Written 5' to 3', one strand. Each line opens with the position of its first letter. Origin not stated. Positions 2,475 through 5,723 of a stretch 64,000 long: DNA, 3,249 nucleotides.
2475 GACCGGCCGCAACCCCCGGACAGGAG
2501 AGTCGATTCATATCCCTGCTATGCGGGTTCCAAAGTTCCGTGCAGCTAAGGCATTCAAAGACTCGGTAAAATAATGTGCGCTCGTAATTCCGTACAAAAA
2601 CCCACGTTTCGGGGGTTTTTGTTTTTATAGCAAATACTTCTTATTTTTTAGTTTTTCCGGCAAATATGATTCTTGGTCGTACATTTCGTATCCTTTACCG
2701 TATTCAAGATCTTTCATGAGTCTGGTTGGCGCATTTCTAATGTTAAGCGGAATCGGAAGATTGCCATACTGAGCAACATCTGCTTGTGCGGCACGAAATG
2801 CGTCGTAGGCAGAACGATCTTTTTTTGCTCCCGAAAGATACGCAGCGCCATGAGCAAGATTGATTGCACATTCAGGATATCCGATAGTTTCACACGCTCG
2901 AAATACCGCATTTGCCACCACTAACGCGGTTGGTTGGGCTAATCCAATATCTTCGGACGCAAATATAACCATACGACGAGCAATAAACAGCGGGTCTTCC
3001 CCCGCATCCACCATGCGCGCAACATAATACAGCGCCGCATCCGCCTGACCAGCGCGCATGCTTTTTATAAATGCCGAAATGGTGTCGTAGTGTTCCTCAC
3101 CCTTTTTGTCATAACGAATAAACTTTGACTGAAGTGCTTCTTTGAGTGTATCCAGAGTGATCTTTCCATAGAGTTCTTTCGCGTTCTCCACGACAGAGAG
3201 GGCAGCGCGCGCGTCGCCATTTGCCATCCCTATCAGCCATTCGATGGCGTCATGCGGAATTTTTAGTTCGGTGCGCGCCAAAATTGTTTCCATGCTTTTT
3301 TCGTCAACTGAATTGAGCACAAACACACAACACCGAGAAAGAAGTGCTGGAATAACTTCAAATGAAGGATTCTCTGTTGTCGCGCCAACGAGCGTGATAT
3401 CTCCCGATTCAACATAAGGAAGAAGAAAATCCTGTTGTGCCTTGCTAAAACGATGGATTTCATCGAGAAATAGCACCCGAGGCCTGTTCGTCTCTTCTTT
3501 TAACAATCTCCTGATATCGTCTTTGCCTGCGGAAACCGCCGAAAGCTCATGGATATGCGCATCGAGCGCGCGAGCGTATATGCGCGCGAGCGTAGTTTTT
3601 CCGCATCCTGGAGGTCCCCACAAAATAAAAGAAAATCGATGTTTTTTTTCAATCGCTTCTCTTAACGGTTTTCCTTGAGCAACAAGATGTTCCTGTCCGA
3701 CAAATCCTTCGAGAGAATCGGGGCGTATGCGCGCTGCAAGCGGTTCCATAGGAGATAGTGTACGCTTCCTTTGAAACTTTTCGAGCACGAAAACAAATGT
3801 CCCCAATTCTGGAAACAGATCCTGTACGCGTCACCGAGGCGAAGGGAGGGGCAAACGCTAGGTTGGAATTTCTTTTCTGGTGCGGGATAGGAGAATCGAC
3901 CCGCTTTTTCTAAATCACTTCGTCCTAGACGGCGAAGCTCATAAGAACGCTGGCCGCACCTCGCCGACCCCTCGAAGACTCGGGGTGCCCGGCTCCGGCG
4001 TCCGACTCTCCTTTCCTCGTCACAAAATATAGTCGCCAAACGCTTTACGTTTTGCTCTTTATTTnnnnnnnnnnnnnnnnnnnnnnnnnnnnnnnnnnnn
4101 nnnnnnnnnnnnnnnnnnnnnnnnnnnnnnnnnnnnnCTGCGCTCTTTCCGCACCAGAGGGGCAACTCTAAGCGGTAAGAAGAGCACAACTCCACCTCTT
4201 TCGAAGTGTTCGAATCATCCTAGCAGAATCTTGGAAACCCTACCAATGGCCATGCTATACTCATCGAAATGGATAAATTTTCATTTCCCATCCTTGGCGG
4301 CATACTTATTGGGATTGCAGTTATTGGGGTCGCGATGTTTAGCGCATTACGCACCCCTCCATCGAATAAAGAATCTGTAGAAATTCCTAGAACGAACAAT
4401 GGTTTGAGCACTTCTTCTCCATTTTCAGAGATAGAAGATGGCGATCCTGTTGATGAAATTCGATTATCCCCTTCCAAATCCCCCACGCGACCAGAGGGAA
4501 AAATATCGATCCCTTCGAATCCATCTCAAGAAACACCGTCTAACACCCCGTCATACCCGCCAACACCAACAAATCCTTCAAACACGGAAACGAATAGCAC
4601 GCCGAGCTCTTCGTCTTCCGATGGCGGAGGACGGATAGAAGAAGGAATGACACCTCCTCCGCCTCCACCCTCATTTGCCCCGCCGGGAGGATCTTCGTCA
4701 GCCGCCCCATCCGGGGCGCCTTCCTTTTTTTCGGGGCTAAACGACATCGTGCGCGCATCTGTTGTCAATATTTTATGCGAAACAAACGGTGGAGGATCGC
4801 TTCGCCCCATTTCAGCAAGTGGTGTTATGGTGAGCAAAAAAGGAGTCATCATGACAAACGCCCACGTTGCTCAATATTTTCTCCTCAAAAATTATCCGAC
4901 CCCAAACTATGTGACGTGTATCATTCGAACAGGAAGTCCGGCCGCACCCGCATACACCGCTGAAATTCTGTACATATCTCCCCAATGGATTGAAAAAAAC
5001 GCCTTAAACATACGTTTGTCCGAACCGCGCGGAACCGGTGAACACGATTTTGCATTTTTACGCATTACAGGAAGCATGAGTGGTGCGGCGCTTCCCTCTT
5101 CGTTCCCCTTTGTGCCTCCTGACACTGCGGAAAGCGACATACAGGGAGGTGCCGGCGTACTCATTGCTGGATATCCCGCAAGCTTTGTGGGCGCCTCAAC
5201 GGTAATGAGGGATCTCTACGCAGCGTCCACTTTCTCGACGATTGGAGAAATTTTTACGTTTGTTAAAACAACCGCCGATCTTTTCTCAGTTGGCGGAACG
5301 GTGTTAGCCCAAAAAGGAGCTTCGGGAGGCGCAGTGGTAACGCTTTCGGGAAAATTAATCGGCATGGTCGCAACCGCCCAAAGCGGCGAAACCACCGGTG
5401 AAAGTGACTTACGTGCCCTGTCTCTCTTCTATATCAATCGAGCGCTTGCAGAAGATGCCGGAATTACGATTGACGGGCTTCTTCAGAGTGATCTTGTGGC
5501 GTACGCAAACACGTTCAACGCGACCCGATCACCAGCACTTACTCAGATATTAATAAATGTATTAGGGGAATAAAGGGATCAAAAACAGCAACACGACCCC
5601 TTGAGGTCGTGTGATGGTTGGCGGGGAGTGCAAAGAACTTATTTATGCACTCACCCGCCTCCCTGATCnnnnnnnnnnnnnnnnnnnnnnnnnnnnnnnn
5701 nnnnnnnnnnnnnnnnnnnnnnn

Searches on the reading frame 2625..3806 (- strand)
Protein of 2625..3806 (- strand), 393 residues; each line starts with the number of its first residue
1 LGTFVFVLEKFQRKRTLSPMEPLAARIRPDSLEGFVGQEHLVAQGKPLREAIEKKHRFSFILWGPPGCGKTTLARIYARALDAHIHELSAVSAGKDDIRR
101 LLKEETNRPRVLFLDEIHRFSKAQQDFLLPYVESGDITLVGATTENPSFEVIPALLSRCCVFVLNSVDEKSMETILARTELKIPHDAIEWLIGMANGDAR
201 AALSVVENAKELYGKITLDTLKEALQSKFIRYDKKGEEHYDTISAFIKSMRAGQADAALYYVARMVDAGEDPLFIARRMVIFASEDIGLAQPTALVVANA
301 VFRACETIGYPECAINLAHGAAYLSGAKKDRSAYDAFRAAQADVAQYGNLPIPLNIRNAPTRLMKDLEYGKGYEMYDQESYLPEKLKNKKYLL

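Call 10: search_protein_families(library=pfam, proteins=[window:2625-3806:-], max_evalue=1)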
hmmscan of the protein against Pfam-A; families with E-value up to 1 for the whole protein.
window:2625-3806:- (393 aa): 39 families (the best 25 are shown)
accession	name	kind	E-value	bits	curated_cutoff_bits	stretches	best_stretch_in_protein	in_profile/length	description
PF12002.13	MgsA_C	-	2.6e-47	161.3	27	1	254-391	3-147/167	MgsA AAA+ ATPase C terminal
PF16193.11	AAA_assoc_2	-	1.4e-24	86.5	34.3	1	179-251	3-81/81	AAA C-terminal domain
PF00004.35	AAA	-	5.4e-17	62.9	21.2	1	61-161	2-125/131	ATPase family associated with various cellular activities (AAA)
PF05496.18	RuvB_N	-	4.5e-16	59.4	27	1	27-140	1-116/159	Holliday junction DNA helicase RuvB P-loop domain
PF07728.20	AAA_5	-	2.1e-08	34.7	22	1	60-146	2-104/139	AAA domain (dynein-related subfamily)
PF13191.12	AAA_16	-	2.8e-07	31.6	32.6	2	48-84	12-51/167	AAA ATPase domain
PF13401.12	AAA_22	-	2.8e-06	28.1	27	1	59-92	7-43/130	AAA domain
PF13173.12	AAA_14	-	1.3e-05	25.7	27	1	60-140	5-96/129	AAA domain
PF01078.27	Mg_chelatase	-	1.3e-05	25.2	20.3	2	58-79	23-44/207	Magnesium chelatase, subunit ChlI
PF00158.32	Sigma54_activat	-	2.8e-05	24.3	20.2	1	111-147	96-132/168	Sigma-54 interaction domain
PF20720.3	nSTAND3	-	0.0002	21.5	27.2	1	60-117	20-74/155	Novel STAND NTPase 3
PF07724.20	AAA_2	-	0.00048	20.7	27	0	57-91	3-37/166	AAA domain (Cdc48 subfamily)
PF25361.1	AAA_lid_RFC1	-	0.00065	19.6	34.9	1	170-211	6-47/59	RFC1-like, AAA+ ATPase lid domain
PF14532.12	Sigma54_activ_2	-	0.00077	20.1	25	1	58-139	22-103/138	Sigma-54 interaction domain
PF13671.12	AAA_33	-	0.0011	19.8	27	1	61-143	3-78/143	AAA domain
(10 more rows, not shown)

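Call 17: find_related_loci(query=window:2625-3806:-, collection=genome_contigs, flank=10000)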
Query window:2625-3806:- (393 aa) in genome_contigs; peptide patterns used: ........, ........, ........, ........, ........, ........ (x = any residue, [..] = any of these).
600 stretches matched a pattern (row limit reached: there are more); 571 encode a relative of the query (tblastn E <= 1e-3); the best 80 are kept; 80 distinct loci.
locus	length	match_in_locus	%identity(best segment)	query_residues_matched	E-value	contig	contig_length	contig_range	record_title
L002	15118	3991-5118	76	17-392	0e+0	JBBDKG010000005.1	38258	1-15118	MAG: Candidatus Paceibacterota bacterium isolate LejiaA_53_16 Lejia_A_1717_length_38258_cov_9, whole genome shotgun sequ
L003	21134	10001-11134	75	20-392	0e+0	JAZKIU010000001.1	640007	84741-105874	MAG: Patescibacteria group bacterium isolate ADI_DC_SW_02_SPN_11032020-bin061_1 DCSW02SPN_B061_1_000000000001, whole gen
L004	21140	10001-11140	74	20-392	0e+0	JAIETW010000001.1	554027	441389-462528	MAG: Patescibacteria group bacterium isolate time.spades.CONCOCT.2.5kb_081 c_000000000001, whole genome shotgun sequence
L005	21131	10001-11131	75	20-392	0e+0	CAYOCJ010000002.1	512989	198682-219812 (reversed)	MAG TPA_asm: uncultured Gammaproteobacteria bacterium isolate SRP273308_co1_350 genome assembly, contig: NODE_8_length_5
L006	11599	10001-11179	72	7-392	0e+0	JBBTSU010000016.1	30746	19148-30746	MAG: Patescibacteria group bacterium isolate H41-bin080 H41_bin080_000000000016, whole genome shotgun sequence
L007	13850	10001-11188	71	2-392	0e+0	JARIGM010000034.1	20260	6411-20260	MAG: Candidatus Kaiserbacteria bacterium isolate CullarsAll.DT.26 k141_914195, whole genome shotgun sequence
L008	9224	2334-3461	72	18-392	0e+0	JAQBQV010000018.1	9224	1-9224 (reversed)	MAG: Parcubacteria group bacterium isolate RYN_382 scaffold_84611, whole genome shotgun sequence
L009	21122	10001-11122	74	20-392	0e+0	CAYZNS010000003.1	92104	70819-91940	MAG TPA_asm: uncultured Candidatus Saccharibacteria bacterium isolate binchicken_co21_230 genome assembly, contig: NODE_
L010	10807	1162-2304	74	18-392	0e+0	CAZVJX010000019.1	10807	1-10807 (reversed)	MAG TPA_asm: uncultured Candidatus Saccharibacteria bacterium isolate SRP193066_co1_81 genome assembly, contig: NODE_546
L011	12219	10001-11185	69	21-392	0e+0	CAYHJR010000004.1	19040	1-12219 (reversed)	MAG TPA_asm: uncultured Candidatus Saccharibacteria bacterium isolate ERP119705_co13_491 genome assembly, contig: NODE_3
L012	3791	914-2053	72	14-392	0e+0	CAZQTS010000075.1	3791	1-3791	MAG TPA_asm: uncultured Gammaproteobacteria bacterium isolate SRP269290_co3_792 genome assembly, contig: NODE_39421_leng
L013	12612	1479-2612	72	20-392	0e+0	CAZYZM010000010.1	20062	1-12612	MAG TPA_asm: uncultured Candidatus Saccharibacteria bacterium isolate SRP263527_co2_123 genome assembly, contig: NODE_21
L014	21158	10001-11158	74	8-392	0e+0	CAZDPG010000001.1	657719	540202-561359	MAG TPA_asm: uncultured Candidatus Saccharibacteria bacterium isolate SRP062349_co2_30 genome assembly, contig: NODE_5_l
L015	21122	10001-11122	72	20-392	0e+0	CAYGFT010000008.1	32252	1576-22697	MAG TPA_asm: uncultured Candidatus Saccharibacteria bacterium isolate ERP113451_co3_1 genome assembly, contig: NODE_928_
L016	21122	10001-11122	75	20-392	0e+0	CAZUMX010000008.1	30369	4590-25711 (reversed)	MAG TPA_asm: uncultured Candidatus Saccharibacteria bacterium isolate SRP278252_co2_168 genome assembly, contig: NODE_29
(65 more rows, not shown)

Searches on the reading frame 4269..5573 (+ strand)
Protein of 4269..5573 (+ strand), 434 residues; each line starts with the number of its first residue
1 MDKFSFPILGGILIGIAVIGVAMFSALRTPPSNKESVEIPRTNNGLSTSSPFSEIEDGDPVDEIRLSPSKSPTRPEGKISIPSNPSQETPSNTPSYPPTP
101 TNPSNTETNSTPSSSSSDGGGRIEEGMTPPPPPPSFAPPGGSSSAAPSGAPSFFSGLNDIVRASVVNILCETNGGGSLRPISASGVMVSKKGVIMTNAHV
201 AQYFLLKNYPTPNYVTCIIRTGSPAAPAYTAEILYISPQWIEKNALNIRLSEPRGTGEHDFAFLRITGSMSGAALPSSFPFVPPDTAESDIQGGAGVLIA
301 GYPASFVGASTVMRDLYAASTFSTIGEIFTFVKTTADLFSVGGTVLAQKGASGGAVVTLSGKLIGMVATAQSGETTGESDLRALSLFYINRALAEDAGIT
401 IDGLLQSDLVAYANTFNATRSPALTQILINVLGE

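Call 10: search_protein_families(library=pfam, proteins=[window:4269-5573:+], max_evalue=1)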
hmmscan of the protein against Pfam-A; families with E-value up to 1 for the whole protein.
window:4269-5573:+ (434 aa): 4 families
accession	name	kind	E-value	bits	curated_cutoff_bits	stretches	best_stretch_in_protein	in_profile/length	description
PF13365.12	Trypsin_2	-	6.7e-12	46.8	27.6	1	183-366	1-144/144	Trypsin-like peptidase domain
PF00089.32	Trypsin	-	5.6e-07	30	20.6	1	183-376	27-203/220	Trypsin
PF10459.15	Peptidase_S46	-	0.049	12.7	22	1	184-205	50-71/698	Peptidase S46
PF09956.15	Phage_cement_2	-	0.48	11.3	24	0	286-376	12-97/103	Phage cement protein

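Call 13: find_encoding_contigs(protein=window:4269-5573:+, flank=10000, max_places=10)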
Protein window:4269-5573:+ (434 aa): 1 contig read that carries it; 1 place shown.
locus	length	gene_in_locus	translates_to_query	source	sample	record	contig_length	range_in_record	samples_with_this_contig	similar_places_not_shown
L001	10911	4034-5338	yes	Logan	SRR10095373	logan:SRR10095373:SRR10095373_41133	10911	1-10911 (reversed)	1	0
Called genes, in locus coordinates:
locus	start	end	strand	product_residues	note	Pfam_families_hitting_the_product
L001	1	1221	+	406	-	?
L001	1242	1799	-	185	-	PF00800:PDT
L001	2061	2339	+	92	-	PF00216:Bac_DNA_binding, PF18291:HU-HIG (weak)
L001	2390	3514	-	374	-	PF05496:RuvB_N, PF00158:Sigma54_activat (faint), PF01078:Mg_chelatase (faint), PF00004:AAA, PF07728:AAA_5 (weak), PF13173:AAA_14 (weak), PF16193:AAA_assoc_2, PF12002:MgsA_C, +2 more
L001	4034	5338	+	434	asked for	PF00089:Trypsin (weak), PF13365:Trypsin_2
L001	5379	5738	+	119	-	-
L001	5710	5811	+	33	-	-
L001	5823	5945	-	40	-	-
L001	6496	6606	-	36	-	-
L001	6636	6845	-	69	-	-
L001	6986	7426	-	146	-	-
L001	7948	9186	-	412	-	PF18915:DUF5667 (weak)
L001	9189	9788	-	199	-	PF04542:Sigma70_r2, PF08281:Sigma70_r4_2, PF04545:Sigma70_r4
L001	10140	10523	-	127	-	PF02021:UPF0102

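Call 24: find_related_loci(query=window:4269-5573:+, collection=metagenome_contigs, flank=10000)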
Query window:4269-5573:+ (434 aa) in metagenome_contigs; peptide patterns used: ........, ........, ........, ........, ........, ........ (x = any residue, [..] = any of these).
153 stretches matched a pattern; 2 encode a relative of the query (tblastn E <= 1e-3); 2 distinct loci.
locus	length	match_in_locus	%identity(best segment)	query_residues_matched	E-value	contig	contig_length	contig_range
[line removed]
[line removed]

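Call 32: list_cluster_members(proteins=[P0001, window:4269-5573:+])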
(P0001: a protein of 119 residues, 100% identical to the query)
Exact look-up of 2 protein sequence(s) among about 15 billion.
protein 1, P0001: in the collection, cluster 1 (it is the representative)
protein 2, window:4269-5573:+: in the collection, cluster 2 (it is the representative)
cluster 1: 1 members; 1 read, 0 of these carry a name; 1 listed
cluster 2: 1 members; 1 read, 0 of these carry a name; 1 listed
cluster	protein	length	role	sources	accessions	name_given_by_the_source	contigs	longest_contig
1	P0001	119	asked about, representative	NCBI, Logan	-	-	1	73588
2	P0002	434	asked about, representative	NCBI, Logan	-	-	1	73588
